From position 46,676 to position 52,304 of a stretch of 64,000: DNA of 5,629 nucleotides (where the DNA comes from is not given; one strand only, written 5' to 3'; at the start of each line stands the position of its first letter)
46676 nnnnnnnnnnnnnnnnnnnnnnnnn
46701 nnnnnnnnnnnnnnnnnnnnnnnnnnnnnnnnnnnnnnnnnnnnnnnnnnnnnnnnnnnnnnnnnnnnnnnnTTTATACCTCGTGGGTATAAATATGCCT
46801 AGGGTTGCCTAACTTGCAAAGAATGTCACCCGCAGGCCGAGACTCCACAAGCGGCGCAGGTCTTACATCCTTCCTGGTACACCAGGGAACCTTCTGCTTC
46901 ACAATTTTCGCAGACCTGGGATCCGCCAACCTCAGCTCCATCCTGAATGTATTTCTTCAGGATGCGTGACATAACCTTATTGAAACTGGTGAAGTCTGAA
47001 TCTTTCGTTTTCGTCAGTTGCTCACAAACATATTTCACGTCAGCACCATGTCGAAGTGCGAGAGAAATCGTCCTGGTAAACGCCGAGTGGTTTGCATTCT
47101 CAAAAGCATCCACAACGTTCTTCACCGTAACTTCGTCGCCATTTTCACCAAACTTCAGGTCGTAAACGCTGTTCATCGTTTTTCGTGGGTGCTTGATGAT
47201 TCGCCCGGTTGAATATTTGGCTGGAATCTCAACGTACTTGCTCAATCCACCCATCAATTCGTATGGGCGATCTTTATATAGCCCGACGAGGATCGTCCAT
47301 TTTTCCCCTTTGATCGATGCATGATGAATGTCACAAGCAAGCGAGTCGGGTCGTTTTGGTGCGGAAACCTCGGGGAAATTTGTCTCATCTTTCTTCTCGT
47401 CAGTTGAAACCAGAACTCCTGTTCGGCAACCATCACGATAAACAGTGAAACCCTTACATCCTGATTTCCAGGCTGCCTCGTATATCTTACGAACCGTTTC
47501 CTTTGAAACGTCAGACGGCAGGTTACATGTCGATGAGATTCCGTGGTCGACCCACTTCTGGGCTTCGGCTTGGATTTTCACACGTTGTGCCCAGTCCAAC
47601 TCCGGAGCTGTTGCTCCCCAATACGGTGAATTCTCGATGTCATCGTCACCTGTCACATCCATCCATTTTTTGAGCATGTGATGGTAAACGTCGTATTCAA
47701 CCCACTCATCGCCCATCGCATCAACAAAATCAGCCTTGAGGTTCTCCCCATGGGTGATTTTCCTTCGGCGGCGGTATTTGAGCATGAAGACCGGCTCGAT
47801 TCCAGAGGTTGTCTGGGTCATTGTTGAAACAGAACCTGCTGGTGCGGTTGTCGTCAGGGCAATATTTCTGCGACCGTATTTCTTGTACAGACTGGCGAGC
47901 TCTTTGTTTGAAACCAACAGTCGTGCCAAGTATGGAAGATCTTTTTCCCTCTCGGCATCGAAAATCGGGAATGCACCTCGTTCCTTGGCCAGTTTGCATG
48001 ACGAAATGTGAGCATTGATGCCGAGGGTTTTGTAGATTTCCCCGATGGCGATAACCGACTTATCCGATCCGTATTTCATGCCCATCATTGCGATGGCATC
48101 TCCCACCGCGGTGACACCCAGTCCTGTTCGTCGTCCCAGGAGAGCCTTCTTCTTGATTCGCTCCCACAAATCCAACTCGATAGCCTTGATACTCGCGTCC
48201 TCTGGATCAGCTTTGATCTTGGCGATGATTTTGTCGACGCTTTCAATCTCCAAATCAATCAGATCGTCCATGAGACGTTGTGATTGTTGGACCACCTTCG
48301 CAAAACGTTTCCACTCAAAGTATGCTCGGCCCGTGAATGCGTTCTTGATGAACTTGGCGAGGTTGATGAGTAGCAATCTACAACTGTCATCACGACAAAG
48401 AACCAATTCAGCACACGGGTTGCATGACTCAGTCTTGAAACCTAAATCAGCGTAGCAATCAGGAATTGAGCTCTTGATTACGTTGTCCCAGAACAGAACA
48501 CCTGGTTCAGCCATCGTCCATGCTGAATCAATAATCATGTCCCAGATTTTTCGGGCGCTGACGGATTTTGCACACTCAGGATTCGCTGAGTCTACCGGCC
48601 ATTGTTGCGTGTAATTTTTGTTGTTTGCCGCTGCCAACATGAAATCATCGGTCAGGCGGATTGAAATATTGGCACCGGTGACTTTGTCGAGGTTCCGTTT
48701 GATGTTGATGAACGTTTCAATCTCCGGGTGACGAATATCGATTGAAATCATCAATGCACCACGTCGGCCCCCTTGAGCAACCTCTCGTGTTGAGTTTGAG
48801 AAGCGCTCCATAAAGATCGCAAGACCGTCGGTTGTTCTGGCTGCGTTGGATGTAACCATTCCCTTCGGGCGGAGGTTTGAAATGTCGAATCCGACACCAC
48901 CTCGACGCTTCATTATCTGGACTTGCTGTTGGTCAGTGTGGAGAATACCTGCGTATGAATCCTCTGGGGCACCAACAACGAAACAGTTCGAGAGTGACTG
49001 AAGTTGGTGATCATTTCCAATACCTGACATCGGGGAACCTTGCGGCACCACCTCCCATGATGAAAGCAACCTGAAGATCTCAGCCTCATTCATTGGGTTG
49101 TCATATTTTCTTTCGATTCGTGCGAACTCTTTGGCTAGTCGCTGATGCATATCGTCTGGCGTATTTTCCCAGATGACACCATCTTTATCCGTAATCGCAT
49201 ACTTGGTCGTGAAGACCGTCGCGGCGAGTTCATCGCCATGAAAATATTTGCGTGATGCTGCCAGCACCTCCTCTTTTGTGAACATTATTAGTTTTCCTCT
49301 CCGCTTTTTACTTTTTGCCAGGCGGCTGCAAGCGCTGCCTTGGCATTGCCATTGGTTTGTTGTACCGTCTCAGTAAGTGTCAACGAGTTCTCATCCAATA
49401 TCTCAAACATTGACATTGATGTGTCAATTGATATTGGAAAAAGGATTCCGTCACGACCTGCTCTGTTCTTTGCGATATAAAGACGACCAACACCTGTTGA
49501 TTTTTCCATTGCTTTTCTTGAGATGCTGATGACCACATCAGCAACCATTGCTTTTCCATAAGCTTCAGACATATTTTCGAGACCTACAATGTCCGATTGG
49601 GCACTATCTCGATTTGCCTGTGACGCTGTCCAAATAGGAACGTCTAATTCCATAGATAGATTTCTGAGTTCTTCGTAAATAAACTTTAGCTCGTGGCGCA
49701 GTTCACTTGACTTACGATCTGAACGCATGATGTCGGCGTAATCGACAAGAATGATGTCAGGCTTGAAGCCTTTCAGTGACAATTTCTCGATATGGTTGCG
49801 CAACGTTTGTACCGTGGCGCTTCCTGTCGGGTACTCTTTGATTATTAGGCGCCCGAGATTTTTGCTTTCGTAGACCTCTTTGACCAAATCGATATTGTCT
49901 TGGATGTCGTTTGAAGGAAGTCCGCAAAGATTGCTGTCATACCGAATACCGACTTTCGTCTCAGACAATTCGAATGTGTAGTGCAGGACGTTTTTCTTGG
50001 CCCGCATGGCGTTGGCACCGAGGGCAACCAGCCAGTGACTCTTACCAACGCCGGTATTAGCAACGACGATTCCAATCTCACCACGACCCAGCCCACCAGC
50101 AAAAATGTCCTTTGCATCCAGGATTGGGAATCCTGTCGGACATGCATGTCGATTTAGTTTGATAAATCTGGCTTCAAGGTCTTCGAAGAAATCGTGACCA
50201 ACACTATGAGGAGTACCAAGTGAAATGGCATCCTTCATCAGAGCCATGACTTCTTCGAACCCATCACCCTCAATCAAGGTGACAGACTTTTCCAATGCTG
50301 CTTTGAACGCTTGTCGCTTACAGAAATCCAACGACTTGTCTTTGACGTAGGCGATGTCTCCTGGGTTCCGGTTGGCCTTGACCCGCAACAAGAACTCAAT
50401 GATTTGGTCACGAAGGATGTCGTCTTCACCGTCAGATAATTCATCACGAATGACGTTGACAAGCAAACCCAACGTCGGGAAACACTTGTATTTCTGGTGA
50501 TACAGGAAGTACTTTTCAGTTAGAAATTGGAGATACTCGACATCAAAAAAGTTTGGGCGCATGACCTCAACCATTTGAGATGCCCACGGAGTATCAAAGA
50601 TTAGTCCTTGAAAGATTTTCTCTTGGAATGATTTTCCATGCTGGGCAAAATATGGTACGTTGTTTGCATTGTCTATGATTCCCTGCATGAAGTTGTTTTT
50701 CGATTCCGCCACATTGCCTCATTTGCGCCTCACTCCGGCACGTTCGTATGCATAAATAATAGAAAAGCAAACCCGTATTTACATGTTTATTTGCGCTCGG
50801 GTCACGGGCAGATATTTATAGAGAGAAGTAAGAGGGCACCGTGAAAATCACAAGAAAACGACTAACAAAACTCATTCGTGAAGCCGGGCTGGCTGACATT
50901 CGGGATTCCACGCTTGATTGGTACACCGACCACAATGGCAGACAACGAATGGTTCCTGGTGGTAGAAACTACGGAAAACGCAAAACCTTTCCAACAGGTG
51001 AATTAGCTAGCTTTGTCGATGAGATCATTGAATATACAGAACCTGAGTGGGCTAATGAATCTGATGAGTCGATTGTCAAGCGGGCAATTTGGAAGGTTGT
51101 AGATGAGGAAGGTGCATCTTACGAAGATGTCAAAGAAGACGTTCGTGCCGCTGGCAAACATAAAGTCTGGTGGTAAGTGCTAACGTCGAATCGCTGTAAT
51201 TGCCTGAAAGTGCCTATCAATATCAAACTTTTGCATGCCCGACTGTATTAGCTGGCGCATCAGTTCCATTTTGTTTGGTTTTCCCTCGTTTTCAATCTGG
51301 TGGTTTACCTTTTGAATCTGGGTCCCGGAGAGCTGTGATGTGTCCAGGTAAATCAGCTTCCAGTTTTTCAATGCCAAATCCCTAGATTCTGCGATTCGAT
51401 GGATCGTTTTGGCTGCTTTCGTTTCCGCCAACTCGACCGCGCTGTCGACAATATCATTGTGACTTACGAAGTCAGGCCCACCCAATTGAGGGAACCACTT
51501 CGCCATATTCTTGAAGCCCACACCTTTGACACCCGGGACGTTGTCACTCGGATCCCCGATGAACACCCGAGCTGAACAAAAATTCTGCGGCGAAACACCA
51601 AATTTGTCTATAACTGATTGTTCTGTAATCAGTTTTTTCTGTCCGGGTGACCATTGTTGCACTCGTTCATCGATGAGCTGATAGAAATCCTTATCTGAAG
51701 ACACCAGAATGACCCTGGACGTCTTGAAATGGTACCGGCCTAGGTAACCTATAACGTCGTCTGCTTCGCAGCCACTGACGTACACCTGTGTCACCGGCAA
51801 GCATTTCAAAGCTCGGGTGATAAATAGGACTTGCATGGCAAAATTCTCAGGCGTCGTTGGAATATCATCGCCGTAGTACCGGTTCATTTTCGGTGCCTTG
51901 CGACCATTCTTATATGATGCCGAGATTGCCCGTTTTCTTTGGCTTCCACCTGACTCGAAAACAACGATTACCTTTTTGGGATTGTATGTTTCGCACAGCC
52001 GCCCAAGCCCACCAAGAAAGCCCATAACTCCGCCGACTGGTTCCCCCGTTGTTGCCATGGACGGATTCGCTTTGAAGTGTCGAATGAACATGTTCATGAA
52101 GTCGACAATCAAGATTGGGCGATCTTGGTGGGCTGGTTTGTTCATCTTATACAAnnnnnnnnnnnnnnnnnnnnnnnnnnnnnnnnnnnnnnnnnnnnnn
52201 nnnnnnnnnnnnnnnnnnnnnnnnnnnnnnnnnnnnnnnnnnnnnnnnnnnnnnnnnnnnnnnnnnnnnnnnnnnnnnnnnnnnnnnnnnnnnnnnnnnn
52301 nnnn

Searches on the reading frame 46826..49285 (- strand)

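Call 7: search_protein_families(library=pfam, proteins=[window:46826-49285:-], max_evalue=0.01)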
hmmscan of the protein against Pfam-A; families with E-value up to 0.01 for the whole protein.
window:46826-49285:- (819 aa): 3 families
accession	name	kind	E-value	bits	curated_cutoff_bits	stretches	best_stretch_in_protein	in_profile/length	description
PF02867.20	Ribonuc_red_lgC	-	6.1e-85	286.3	23.9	1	99-616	1-523/523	Ribonucleotide reductase, barrel domain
PF00317.26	Ribonuc_red_lgN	-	6e-09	36.3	28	1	18-93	4-76/77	Ribonucleotide reductase, all-alpha domain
PF12637.14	TSCPD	-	5.4e-05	23.9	22.8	1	729-779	36-87/88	TSCPD domain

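Call 8: search_protein_families(library=phrogs, proteins=[window:46826-49285:-], max_evalue=0.001)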
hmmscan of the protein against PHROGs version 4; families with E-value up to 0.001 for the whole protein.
window:46826-49285:- (819 aa): 6 families
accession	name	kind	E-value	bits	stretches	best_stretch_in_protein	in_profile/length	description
phrog_84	-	DNA, RNA and nucleotide metabolism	1.7e-102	345.2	1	22-818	203-973/975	ribonucleoside-diphosphate reductase large subunit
phrog_367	-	DNA, RNA and nucleotide metabolism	4.1e-25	89.1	2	385-617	453-650/701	ribonucleotide reductase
phrog_3844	-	moron, auxiliary metabolic gene and host takeover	3.1e-24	86.7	1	301-612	161-426/451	NrdA-like aerobic NDP reductase large subunit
phrog_3987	-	DNA, RNA and nucleotide metabolism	1.9e-21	77.2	1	20-226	144-351/467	ribonucleotide reductase large subunit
phrog_12229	-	DNA, RNA and nucleotide metabolism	1.3e-05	24.8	0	108-180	85-156/577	ribonucleotide reductase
phrog_6132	-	DNA, RNA and nucleotide metabolism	1.7e-05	25.2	1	25-178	148-294/530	ribonucleotide reductase large subunit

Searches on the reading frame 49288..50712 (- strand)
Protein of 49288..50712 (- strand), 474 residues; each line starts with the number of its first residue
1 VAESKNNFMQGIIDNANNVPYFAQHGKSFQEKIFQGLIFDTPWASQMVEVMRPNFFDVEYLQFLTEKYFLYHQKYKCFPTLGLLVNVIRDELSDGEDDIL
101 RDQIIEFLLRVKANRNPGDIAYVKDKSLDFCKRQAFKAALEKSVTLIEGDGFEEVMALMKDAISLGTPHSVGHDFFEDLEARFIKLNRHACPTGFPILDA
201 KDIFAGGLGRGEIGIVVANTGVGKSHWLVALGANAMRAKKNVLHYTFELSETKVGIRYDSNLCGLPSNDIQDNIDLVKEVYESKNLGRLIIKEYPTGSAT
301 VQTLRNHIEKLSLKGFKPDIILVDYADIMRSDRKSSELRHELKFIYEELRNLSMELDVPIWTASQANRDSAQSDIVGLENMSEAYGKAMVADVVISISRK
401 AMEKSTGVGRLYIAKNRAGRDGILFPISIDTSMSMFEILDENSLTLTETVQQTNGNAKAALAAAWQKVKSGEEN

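Call 7: search_protein_families(library=pfam, proteins=[window:49288-50712:-], max_evalue=0.01)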
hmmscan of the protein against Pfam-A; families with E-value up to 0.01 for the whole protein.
window:49288-50712:- (474 aa): 3 families
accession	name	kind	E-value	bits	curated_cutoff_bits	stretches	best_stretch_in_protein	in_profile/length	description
PF03796.21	DnaB_C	-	2.6e-20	73.3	27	1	192-422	3-240/255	DnaB-like helicase C terminal domain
PF13401.12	AAA_22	-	0.0073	17.1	27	0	212-345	6-100/130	AAA domain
PF20307.4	divDNAB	-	0.0089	15.2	26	0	295-369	178-253/356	Divergent DnaB-like ATPase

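Call 93: search_protein_families(library=ncbifam, proteins=[window:49288-50712:-], max_evalue=0.01)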
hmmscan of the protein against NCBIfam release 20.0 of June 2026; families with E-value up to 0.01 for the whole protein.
window:49288-50712:- (474 aa): 17 families
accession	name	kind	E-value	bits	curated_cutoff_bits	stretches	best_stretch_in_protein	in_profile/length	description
TIGR00665.1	DnaB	equivalog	2.7e-17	62.7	385.25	1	169-422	155-417/435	replicative DNA helicase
TIGR03600.1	phage_DnaB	exception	4.2e-17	62.3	498.65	1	169-422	154-415/421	phage replicative helicase, DnaB family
NF006306.0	PRK08506.1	equivalog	1.5e-15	56.8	596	1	191-369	175-354/472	replicative DNA helicase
NF040583.1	dnaB_SPI-7_type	exception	1.5e-12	47.3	655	1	176-424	161-420/434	SPI-7-type island replicative DNA helicase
NF005852.0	PRK07773.1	equivalog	2.2e-11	42.8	780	1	188-370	197-380/886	replicative DNA helicase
NF004384.0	PRK05748.1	equivalog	5.7e-11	41.6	525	1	176-422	170-426/452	replicative DNA helicase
NF006443.0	PRK08760.1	equivalog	1.2e-09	37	741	1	173-423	193-452/476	replicative DNA helicase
NF005424.0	PRK07004.1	equivalog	3.1e-08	32.6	834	1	190-418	195-431/460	replicative DNA helicase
NF005369.0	PRK06904.1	equivalog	4.8e-08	32.2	809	1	190-422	205-448/474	replicative DNA helicase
NF004109.0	PRK05595.1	equivalog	5e-08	32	737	1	189-422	182-422/444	replicative DNA helicase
NF006458.0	PRK08840.1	equivalog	1.5e-07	30.5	884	1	193-419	202-437/464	replicative DNA helicase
NF005945.0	PRK08006.1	equivalog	1.9e-07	30.3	898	1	193-419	209-444/471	replicative DNA helicase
NF006606.0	PRK09165.1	equivalog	1.4e-05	23.8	540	1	236-369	257-395/497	replicative DNA helicase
NF005240.0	PRK06749.1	subfamily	1.6e-05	23.9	686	1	204-422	179-411/428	replicative DNA helicase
NF004967.0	PRK06321.1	equivalog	0.00081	18.4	751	1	266-422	292-449/472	replicative DNA helicase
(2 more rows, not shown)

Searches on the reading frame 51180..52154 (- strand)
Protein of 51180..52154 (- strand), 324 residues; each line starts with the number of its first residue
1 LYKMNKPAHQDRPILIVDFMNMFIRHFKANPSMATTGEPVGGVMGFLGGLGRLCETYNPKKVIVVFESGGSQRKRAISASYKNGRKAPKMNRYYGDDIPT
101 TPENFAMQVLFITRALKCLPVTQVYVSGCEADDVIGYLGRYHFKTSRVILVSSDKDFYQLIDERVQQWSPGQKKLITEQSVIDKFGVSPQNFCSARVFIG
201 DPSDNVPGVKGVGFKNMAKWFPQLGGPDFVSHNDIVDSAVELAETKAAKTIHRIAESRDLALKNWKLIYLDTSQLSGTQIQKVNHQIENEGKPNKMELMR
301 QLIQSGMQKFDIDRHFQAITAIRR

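Call 7: search_protein_families(library=pfam, proteins=[window:51180-52154:-], max_evalue=0.01)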
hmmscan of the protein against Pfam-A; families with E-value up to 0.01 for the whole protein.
window:51180-52154:- (324 aa): 2 families
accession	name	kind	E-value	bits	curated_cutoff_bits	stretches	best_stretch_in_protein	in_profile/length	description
PF02739.22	5_3_exonuc_N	-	1.9e-30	106.2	34.3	1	14-186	2-164/164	5'-3' exonuclease, N-terminal resolvase-like domain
PF01367.25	5_3_exonuc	-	1.9e-08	35.1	40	1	187-275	1-81/97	5'-3' exonuclease, C-terminal SAM fold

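Call 92: search_solved_structures(query=window:51180-52154:-, max_evalue=0.001)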
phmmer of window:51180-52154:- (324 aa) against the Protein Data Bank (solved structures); distinct sequences matched with E-value up to 0.001: 19.
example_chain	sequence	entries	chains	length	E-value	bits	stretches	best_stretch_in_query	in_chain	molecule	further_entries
1bgx_T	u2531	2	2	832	4.2e-22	82.1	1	13-228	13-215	TAQ DNA POLYMERASE | PROTEIN (TAQ POLYMERASE)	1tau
1taq_A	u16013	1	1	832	4.2e-22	82.1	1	13-228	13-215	TAQ DNA POLYMERASE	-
6vde_A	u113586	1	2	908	7.3e-19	71.5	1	37-230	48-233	DNA polymerase I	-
6c33_A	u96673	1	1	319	7.3e-17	64.9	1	12-225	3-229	5'-3' exonuclease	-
6c35_A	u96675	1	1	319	3.6e-16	62.6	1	12-225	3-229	5'-3' exonuclease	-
6c36_A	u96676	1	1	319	3.6e-16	62.6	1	12-225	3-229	5'-3' exonuclease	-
6c34_A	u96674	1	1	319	3.6e-16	62.6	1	12-225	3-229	5'-3' exonuclease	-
9l56_A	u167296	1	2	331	1.7e-13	53.8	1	96-231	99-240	5'-3' exonuclease family protein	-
9l55_A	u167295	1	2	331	2.2e-12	50.2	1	96-231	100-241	5'-3' exonuclease family protein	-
1exn_A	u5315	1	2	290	6.1e-08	35.6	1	12-268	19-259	5'-EXONUCLEASE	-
1ut5_A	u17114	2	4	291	6.1e-08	35.6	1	12-268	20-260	EXODEOXYRIBONUCLEASE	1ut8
5hmm_A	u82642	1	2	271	1e-07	34.9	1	14-268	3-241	Exodeoxyribonuclease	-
1xo1_A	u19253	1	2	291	3.5e-07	33.1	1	12-268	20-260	5'-EXONUCLEASE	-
5hml_A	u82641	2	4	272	9.4e-07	31.7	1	14-268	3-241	Exodeoxyribonuclease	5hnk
5hp4_A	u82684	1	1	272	9.5e-07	31.7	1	14-268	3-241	Exodeoxyribonuclease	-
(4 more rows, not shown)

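Call 93: search_protein_families(library=ncbifam, proteins=[window:51180-52154:-], max_evalue=0.01)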
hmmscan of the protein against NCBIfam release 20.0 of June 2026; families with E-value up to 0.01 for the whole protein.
window:51180-52154:- (324 aa): 6 families
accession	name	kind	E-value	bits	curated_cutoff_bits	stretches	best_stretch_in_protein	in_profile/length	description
NF004397.1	PRK05755.1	equivalog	2.9e-44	151.8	720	1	14-291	3-263/889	DNA polymerase I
TIGR00593.1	pola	equivalog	7.9e-41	140.3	600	1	15-292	2-265/890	DNA polymerase I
NF011545.0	PRK14976.1-2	equivalog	3.8e-27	95.3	434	1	10-230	5-215/287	5'-3' exonuclease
NF007017.0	PRK09482.1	equivalog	1.3e-21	77.4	261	1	14-270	5-239/257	flap endonuclease Xni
NF011547.0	PRK14976.1-4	equivalog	6.8e-21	74.8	305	1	37-284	32-263/291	5'-3' exonuclease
NF011546.0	PRK14976.1-3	equivalog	1.3e-16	60.8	347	1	26-286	23-267/297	5'-3' exonuclease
